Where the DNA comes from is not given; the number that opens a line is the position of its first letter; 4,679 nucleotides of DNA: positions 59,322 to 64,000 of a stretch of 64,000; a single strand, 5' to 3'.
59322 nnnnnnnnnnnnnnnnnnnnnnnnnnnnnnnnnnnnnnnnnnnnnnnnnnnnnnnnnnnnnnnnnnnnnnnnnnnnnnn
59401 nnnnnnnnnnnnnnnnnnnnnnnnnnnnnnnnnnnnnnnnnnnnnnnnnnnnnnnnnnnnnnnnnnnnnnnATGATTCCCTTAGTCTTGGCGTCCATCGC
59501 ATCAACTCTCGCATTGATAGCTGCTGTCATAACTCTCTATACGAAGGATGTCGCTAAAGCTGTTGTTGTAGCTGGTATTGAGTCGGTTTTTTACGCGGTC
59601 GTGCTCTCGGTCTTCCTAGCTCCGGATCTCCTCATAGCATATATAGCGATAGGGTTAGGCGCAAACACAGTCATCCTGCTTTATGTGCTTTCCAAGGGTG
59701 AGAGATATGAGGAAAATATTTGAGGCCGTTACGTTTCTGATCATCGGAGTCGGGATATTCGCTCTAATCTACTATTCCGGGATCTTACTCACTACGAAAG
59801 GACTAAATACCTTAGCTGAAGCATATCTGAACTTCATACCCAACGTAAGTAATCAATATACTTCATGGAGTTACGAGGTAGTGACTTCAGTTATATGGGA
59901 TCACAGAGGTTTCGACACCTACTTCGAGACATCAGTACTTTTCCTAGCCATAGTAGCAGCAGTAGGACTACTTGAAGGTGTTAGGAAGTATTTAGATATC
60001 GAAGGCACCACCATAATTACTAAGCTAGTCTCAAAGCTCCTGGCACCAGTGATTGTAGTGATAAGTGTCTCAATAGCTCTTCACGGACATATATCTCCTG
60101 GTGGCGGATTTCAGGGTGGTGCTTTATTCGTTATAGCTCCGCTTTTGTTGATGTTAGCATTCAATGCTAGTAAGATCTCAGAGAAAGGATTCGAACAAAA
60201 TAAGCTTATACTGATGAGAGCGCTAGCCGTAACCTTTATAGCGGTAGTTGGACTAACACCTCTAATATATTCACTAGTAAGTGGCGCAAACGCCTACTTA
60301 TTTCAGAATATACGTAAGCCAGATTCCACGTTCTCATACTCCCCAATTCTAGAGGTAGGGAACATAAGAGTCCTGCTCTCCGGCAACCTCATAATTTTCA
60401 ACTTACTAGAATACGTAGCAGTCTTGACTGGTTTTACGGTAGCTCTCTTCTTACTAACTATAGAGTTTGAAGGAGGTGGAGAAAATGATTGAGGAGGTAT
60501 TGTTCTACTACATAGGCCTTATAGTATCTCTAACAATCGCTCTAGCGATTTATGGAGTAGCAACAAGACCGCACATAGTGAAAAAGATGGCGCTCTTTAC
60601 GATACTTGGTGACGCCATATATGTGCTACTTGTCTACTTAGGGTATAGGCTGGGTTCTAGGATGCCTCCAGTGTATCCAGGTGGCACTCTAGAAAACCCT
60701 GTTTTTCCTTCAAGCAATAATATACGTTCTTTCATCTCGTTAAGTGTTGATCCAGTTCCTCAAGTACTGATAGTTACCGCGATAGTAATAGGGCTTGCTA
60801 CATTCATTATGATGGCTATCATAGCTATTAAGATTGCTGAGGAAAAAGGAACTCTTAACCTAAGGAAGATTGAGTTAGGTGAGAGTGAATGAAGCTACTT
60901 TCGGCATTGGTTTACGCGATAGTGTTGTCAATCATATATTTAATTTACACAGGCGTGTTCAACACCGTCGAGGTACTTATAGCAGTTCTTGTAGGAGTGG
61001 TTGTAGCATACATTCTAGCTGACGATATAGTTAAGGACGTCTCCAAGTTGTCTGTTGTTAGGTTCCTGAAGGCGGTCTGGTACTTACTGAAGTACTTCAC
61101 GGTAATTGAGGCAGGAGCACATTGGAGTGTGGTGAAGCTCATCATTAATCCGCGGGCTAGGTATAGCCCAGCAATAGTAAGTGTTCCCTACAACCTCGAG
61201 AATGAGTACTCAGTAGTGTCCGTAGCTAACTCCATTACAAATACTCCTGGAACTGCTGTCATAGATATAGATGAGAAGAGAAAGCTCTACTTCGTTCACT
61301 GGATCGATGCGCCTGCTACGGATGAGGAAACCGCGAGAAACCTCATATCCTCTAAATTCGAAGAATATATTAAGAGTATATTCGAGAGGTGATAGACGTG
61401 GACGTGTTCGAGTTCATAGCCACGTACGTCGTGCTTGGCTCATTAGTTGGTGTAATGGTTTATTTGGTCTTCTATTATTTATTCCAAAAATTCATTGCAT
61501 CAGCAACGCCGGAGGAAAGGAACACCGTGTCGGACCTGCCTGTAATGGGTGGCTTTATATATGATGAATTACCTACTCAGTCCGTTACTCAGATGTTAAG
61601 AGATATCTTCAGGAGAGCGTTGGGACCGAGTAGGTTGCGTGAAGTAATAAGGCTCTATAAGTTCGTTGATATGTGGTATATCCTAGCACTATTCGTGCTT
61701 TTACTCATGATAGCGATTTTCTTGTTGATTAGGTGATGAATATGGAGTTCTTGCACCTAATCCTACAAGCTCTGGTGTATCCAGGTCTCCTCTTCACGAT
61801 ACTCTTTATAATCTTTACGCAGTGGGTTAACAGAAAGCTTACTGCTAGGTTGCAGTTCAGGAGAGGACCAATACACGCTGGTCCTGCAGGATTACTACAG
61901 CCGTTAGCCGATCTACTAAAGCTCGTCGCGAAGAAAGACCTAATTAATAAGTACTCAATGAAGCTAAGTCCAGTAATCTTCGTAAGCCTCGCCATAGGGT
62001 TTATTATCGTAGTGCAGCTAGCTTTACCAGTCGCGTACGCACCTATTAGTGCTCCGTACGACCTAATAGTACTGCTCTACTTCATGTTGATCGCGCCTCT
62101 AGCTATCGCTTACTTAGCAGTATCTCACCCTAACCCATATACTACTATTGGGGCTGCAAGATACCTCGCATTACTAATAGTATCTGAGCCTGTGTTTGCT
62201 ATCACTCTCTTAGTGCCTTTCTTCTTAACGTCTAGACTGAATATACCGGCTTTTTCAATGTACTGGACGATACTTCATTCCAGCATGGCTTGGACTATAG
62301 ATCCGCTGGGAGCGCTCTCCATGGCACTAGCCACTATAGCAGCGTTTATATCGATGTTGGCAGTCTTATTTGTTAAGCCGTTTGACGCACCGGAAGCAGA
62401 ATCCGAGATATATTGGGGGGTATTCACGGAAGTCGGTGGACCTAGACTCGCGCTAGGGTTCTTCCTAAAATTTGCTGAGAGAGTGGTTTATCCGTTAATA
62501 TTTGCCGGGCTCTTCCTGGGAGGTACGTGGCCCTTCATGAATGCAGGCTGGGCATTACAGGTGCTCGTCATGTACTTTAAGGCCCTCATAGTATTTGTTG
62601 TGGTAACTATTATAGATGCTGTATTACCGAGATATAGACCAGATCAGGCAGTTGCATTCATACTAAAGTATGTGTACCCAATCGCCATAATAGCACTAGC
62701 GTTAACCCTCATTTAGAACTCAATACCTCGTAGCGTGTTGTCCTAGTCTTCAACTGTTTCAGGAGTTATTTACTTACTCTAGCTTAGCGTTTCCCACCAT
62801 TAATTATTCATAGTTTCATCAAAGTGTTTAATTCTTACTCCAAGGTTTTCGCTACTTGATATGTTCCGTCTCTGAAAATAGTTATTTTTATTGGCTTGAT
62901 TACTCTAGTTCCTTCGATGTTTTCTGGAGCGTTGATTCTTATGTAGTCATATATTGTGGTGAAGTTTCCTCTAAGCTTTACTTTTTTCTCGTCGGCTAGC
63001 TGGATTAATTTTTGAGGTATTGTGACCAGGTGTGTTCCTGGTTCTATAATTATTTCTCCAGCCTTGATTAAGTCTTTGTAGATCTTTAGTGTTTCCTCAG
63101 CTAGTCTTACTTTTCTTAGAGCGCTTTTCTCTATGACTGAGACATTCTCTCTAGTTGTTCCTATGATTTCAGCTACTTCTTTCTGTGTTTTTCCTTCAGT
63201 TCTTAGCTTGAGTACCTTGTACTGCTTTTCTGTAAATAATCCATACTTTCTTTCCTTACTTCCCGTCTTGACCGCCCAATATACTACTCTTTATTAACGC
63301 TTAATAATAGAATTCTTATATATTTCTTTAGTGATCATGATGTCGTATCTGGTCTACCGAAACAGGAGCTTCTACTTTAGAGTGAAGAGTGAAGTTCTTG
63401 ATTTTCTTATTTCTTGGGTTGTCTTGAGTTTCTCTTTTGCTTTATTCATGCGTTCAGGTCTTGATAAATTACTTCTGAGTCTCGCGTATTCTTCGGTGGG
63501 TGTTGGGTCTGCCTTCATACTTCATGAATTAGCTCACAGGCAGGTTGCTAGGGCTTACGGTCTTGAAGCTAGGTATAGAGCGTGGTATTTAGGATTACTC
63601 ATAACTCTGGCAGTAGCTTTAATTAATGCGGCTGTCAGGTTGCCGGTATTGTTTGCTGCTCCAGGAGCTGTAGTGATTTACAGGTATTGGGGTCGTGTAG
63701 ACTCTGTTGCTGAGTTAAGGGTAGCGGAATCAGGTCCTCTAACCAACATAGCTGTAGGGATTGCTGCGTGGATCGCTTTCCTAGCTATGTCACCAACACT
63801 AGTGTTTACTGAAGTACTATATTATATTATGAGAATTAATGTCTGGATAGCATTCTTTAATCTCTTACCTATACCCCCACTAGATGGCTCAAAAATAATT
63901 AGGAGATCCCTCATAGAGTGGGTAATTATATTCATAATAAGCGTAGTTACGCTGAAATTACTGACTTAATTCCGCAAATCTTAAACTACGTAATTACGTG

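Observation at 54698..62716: Sulfane-reductase-type catalytic arm on a hydrogenase-type membrane arm: candidate MBH-to-MBS intermediate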

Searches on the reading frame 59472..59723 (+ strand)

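Call 4: search_protein_families(library=pfam, proteins=[window:59472-59723:+], max_evalue=0.01)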
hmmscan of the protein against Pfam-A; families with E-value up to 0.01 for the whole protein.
window:59472-59723:+ (83 aa): 1 family
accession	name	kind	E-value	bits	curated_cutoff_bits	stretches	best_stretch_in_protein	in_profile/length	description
PF13244.11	MbhD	-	2.1e-11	44.2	27.2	1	13-76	2-65/67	MBH, subunit D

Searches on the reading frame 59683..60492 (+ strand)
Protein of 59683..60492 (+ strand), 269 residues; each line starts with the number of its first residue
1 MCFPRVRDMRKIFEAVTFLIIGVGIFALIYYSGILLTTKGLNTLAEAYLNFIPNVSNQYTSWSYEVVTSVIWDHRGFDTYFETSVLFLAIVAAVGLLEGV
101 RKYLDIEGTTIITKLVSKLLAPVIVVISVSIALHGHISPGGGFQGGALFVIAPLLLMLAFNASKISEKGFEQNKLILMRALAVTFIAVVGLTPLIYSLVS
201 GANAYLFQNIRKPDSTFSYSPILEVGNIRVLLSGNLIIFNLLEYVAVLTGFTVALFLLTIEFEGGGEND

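Call 4: search_protein_families(library=pfam, proteins=[window:59683-60492:+], max_evalue=0.01)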
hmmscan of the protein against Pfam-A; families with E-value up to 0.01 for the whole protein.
window:59683-60492:+ (269 aa): 2 families
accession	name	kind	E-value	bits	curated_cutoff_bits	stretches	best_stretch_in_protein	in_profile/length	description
PF04039.18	MnhB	-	2.7e-20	73.3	22.5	1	112-252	1-126/127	Domain related to MnhB subunit of Na+/H+ antiporter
PF20501.3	MbhE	-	0.0051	17.3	27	1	10-97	2-81/98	MBH, subunit E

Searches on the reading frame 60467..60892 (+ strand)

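Call 4: search_protein_families(library=pfam, proteins=[window:60467-60892:+], max_evalue=0.01)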
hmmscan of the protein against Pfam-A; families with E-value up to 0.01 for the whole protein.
window:60467-60892:+ (141 aa): 1 family
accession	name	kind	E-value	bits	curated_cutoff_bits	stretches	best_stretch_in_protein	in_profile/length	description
PF00420.29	Oxidored_q2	-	7.4e-15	54.9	26.1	1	18-137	4-92/95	NADH-ubiquinone/plastoquinone oxidoreductase chain 4L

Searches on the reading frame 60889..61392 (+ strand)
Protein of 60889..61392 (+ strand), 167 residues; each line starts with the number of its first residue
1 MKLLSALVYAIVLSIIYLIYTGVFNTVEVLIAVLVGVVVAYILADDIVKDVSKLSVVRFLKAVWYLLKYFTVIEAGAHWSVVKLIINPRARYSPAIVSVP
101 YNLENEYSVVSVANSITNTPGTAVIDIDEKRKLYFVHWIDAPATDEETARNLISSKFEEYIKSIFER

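Call 4: search_protein_families(library=pfam, proteins=[window:60889-61392:+], max_evalue=0.01)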
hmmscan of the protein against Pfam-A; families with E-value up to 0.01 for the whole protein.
window:60889-61392:+ (167 aa): 1 family
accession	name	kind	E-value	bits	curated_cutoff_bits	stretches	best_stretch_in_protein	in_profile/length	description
PF01899.21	MNHE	-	4.4e-32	111.3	27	1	11-164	2-145/145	Na+/H+ ion antiporter subunit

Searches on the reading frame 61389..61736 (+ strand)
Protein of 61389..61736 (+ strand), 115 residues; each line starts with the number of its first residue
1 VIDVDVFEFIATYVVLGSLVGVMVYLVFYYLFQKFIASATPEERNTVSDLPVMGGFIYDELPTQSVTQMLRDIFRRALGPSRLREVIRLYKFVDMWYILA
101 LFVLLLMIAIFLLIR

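Call 5: search_protein_families(library=pfam, proteins=[window:61389-61736:+], max_evalue=1)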
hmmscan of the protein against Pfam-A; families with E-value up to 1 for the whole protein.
window:61389-61736:+ (115 aa): 2 families
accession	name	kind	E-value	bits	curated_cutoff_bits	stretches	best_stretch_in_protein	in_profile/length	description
PF03169.20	OPT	-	0.027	13.6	25.8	1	63-113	335-374/623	OPT oligopeptide transporter protein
PF00344.25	SecY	-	0.043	13.6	32.2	1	10-77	199-265/306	SecY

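Call 19: search_solved_structures(query=window:61389-61736:+, max_evalue=10, show_alignments=3)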
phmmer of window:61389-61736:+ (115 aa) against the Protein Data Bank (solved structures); distinct sequences matched with E-value up to 10: 0.

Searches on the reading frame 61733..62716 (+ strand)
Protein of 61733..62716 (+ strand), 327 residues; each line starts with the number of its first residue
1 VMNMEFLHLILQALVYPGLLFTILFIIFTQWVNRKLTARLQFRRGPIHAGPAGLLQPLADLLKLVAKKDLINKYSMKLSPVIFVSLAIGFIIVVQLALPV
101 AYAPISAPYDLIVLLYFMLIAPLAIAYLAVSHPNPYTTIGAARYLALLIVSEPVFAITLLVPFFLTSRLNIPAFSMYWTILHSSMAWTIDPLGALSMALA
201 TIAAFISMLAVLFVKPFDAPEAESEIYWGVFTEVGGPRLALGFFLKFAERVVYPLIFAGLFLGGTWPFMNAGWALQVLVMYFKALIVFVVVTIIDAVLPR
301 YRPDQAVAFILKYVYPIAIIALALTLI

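Call 5: search_protein_families(library=pfam, proteins=[window:61733-62716:+], max_evalue=1)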
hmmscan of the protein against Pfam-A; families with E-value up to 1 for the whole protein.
window:61733-62716:+ (327 aa): 1 family
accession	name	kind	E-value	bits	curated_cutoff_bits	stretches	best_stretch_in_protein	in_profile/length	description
PF00146.26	NADHdh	-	1.3e-62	212.3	27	1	20-325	8-297/298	NADH dehydrogenase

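Call 77: search_solved_structures(query=window:61733-62716:+, max_evalue=1e-10, show_alignments=0)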
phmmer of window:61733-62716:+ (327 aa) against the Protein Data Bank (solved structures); distinct sequences matched with E-value up to 1e-10: 27.
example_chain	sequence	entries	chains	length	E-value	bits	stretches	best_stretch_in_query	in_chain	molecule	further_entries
5lnk_H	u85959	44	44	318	8.5e-21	78.3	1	22-319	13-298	Mitochondrial complex I, ND1 subunit | NADH-ubiquinone oxidoreductase chain 1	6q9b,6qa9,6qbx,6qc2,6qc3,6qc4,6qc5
5lc5_H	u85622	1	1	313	4.3e-20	76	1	22-319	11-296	NADH-ubiquinone oxidoreductase chain 1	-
9w2u_H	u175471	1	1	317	4.6e-20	75.9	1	22-319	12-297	NADH-ubiquinone oxidoreductase chain 1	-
5ldw_H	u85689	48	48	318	5.6e-20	75.6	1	22-319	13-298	NADH-ubiquinone oxidoreductase chain 1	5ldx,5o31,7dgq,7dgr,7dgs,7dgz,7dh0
7eu3_A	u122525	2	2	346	3.9e-19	72.8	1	20-325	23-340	NAD(P)H-quinone oxidoreductase subunit 1, chloroplastic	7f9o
6cfw_M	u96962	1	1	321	7.5e-19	71.9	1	19-323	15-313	Mbh13 NADH dehydrogenase subunit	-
8ud1_1H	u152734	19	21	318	9e-19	71.7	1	22-319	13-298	NADH-ubiquinone oxidoreductase chain 1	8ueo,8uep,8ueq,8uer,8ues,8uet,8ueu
5gpn_e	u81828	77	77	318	2.4e-18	70.2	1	22-319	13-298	NADH-ubiquinone oxidoreductase chain 1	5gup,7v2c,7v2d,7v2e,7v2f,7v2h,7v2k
7nyh_H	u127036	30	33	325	7.7e-18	68.6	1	5-325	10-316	NADH-quinone oxidoreductase subunit H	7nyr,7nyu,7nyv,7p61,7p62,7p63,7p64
6u8y_M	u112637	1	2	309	3.7e-17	66.3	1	22-321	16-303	NADH dehydrogenase subunit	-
5xtc_s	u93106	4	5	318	2.2e-16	63.8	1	16-321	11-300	NADH-ubiquinone oxidoreductase chain 1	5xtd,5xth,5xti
6nbq_A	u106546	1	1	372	2.4e-16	63.7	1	19-268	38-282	NdhA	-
9ti4_s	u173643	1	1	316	2.6e-16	63.6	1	17-321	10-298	NADH-ubiquinone oxidoreductase chain 1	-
4he8_H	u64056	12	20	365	2.6e-16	63.6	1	13-325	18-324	NADH-quinone oxidoreductase subunit 8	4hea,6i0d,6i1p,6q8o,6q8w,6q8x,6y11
6hum_A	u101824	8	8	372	2.6e-16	63.6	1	19-268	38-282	NAD(P)H-quinone oxidoreductase subunit 1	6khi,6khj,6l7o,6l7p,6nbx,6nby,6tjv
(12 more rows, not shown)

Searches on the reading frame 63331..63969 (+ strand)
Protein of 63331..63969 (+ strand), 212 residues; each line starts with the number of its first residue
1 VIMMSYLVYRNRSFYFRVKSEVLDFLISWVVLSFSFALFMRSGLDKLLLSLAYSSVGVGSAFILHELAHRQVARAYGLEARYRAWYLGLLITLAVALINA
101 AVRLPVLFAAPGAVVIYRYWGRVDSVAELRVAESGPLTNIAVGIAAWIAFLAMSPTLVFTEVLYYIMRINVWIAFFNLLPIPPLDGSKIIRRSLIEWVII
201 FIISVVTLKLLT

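Call 5: search_protein_families(library=pfam, proteins=[window:63331-63969:+], max_evalue=1)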
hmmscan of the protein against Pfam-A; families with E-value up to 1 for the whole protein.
window:63331-63969:+ (212 aa): 1 family
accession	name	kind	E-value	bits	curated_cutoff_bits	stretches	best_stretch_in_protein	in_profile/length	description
PF02163.28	Peptidase_M50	-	3.2e-13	50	27.2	2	159-193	159-193/221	Peptidase family M50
